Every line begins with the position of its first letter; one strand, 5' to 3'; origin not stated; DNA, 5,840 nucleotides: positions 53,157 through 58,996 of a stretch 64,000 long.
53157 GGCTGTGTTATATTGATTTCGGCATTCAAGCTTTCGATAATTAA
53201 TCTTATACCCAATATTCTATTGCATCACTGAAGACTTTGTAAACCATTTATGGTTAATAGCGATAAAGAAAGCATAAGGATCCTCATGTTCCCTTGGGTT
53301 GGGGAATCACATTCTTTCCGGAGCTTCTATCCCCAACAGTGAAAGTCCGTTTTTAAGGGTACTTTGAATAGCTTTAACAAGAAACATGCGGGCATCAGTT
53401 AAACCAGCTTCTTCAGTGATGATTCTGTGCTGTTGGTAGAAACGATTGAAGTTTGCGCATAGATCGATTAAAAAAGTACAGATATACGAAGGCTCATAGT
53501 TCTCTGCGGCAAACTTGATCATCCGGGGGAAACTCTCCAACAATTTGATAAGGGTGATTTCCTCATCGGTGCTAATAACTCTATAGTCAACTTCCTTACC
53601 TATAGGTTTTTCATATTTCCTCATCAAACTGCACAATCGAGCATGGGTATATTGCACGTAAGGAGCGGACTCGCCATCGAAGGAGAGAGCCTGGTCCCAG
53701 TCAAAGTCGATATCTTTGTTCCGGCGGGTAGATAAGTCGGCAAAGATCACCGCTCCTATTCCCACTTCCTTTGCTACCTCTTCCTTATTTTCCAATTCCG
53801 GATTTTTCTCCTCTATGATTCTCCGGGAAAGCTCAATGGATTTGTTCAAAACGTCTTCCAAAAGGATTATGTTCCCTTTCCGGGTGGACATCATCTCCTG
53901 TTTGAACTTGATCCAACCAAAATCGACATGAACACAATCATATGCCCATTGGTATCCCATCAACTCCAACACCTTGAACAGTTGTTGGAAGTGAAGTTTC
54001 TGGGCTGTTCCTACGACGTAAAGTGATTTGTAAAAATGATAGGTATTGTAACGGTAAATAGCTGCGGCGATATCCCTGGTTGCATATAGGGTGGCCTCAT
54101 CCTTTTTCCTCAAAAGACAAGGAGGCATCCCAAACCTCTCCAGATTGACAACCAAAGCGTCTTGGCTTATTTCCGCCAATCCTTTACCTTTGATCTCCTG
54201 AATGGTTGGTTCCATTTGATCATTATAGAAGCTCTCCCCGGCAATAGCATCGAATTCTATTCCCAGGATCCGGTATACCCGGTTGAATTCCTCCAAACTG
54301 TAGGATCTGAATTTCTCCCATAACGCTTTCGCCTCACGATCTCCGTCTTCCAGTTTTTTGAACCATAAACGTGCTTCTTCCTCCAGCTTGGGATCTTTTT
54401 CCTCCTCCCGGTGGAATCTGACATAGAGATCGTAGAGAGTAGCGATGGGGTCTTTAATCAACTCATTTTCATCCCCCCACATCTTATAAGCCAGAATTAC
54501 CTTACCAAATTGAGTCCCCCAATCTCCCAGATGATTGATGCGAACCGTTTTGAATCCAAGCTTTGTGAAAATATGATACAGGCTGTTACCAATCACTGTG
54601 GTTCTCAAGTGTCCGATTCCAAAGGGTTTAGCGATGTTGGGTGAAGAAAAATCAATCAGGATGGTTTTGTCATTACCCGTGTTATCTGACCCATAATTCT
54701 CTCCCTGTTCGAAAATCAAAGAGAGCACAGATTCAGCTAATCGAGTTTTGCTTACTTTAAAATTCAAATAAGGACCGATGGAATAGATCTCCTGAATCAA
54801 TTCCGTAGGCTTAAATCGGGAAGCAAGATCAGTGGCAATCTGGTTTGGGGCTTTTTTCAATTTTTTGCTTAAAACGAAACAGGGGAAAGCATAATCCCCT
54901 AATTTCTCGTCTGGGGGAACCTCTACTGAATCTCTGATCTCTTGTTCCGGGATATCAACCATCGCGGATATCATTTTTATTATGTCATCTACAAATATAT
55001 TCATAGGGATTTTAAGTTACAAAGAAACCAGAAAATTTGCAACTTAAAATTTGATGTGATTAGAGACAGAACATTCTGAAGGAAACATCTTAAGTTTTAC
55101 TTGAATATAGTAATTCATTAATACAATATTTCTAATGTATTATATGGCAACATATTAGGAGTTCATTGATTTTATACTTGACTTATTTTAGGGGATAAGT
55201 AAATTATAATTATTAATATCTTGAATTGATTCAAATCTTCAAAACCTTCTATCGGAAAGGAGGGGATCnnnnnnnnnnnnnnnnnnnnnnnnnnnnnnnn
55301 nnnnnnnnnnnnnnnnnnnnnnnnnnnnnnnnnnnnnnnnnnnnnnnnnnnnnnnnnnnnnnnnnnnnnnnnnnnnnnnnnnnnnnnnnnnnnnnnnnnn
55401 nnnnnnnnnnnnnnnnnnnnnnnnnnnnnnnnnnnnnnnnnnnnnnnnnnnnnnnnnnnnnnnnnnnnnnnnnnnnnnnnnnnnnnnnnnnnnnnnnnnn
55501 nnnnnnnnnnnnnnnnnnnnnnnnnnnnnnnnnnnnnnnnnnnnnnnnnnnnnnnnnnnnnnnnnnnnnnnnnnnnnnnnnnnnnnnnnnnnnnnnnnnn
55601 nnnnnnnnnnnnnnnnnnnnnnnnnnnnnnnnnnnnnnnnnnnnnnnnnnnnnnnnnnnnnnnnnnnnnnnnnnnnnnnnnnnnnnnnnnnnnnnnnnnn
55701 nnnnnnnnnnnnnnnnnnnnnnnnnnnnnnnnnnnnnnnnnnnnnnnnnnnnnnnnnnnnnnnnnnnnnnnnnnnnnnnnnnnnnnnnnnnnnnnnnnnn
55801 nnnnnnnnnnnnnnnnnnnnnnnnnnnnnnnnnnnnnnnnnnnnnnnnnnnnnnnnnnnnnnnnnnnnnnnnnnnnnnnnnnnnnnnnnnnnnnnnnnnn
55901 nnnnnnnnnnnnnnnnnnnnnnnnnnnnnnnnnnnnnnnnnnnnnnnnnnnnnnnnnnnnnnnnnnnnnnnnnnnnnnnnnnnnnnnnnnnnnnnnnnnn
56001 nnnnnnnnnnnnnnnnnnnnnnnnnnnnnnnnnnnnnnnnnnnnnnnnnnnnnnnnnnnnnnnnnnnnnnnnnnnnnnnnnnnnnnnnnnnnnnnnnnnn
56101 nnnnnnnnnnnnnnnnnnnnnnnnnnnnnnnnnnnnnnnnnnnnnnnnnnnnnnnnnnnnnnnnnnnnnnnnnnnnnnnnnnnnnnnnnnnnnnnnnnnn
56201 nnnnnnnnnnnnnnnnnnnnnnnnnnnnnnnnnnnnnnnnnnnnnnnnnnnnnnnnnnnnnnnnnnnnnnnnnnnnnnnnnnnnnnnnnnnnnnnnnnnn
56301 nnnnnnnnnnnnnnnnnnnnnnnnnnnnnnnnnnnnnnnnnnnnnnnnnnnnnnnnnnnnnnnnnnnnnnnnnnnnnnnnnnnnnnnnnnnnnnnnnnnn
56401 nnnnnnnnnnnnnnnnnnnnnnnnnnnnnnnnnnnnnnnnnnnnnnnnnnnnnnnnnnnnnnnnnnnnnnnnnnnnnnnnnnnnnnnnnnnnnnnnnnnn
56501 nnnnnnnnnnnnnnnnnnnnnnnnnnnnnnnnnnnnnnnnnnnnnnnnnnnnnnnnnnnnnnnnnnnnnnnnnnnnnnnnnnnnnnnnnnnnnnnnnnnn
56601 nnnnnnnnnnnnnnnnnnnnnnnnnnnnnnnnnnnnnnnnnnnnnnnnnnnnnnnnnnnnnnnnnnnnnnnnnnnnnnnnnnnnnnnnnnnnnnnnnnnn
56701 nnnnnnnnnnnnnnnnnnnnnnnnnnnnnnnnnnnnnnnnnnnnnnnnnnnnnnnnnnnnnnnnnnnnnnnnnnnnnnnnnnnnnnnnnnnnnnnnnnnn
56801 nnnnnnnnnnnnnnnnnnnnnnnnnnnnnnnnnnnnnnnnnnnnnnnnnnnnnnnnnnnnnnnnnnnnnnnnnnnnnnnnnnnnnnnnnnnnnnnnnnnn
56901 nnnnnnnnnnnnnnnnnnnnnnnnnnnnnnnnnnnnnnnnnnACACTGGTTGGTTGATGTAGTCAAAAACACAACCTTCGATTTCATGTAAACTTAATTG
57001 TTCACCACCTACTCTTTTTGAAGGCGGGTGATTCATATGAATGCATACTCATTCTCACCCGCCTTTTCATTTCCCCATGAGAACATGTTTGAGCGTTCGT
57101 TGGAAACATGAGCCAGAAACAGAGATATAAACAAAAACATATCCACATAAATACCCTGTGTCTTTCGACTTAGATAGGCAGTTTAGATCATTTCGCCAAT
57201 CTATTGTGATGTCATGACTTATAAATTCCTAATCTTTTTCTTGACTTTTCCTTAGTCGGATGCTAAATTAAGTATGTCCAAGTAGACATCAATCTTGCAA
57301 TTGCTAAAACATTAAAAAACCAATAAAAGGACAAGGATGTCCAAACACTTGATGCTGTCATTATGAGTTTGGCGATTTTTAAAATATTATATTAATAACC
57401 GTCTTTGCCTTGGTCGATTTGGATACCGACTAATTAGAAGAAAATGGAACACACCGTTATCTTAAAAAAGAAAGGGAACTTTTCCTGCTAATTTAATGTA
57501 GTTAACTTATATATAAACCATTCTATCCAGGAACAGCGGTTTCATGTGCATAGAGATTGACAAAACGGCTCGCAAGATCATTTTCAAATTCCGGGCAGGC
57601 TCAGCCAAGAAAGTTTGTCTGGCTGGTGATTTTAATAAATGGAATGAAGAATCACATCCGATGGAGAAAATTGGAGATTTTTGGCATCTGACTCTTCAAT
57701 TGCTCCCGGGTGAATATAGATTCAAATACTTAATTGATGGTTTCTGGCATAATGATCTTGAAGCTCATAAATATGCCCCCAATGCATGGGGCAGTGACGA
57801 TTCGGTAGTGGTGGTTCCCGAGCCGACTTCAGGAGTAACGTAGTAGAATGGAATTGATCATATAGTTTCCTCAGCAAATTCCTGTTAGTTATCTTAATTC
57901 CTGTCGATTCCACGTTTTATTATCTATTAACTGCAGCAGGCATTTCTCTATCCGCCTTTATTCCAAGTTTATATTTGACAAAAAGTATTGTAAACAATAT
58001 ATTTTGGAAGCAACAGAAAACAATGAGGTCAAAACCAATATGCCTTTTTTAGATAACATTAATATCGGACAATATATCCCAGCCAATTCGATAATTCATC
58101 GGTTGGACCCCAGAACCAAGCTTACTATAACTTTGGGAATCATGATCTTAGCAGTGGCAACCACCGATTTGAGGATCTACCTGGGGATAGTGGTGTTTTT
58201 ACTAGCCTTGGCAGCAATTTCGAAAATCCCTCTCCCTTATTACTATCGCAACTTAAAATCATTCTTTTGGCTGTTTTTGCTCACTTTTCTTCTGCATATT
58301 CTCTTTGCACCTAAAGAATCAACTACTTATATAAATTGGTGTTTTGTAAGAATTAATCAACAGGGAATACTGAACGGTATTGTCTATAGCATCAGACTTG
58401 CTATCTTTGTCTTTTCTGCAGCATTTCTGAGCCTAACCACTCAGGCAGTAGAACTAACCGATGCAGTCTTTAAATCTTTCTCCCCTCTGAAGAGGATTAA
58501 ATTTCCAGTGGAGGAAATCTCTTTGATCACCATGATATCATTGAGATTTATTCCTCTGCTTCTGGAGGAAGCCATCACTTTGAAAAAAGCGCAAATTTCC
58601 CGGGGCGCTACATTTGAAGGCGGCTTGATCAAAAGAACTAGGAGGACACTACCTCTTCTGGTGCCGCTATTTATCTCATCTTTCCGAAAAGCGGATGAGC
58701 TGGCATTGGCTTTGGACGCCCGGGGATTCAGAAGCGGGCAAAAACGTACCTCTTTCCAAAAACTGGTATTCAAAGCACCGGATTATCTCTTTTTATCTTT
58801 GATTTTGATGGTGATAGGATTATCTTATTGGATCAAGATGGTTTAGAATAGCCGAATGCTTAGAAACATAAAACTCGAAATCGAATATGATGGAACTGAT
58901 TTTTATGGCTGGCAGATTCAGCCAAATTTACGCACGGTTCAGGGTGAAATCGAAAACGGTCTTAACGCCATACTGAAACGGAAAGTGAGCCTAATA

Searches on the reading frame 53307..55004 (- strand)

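Call 51: search_protein_families(library=pfam, proteins=[window:53307-55004:-], max_evalue=0.00001)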
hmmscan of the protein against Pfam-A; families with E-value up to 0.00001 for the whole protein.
window:53307-55004:- (565 aa): 3 families
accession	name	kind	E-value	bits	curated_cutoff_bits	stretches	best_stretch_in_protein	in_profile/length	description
PF00750.26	tRNA-synt_1d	-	1.9e-91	307.1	23.3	1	99-436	7-349/349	tRNA synthetases class I (R), catalytic domain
PF05746.21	DALR_1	-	8.1e-35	119.9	22.3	1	450-565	1-117/117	DALR anticodon binding domain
PF03485.21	Arg_tRNA_synt_N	-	4.5e-16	59.7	21.5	1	7-83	6-84/85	Arginyl tRNA synthetase N terminal domain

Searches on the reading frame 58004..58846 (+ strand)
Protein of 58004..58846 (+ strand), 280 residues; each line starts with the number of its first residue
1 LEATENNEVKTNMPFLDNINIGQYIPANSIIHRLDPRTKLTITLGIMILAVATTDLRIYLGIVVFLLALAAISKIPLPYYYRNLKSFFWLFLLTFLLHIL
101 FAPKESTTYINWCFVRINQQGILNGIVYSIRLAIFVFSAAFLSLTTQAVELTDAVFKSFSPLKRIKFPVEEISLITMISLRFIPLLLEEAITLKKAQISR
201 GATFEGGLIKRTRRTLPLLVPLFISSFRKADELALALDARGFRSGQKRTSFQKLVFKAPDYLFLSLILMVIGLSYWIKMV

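Call 51: search_protein_families(library=pfam, proteins=[window:58004-58846:+], max_evalue=0.00001)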
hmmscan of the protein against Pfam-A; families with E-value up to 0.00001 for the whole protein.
window:58004-58846:+ (280 aa): 1 family
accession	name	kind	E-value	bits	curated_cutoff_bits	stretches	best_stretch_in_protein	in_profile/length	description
PF02361.21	CbiQ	-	6.6e-39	134.2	25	1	28-248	2-213/216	Cobalt transport protein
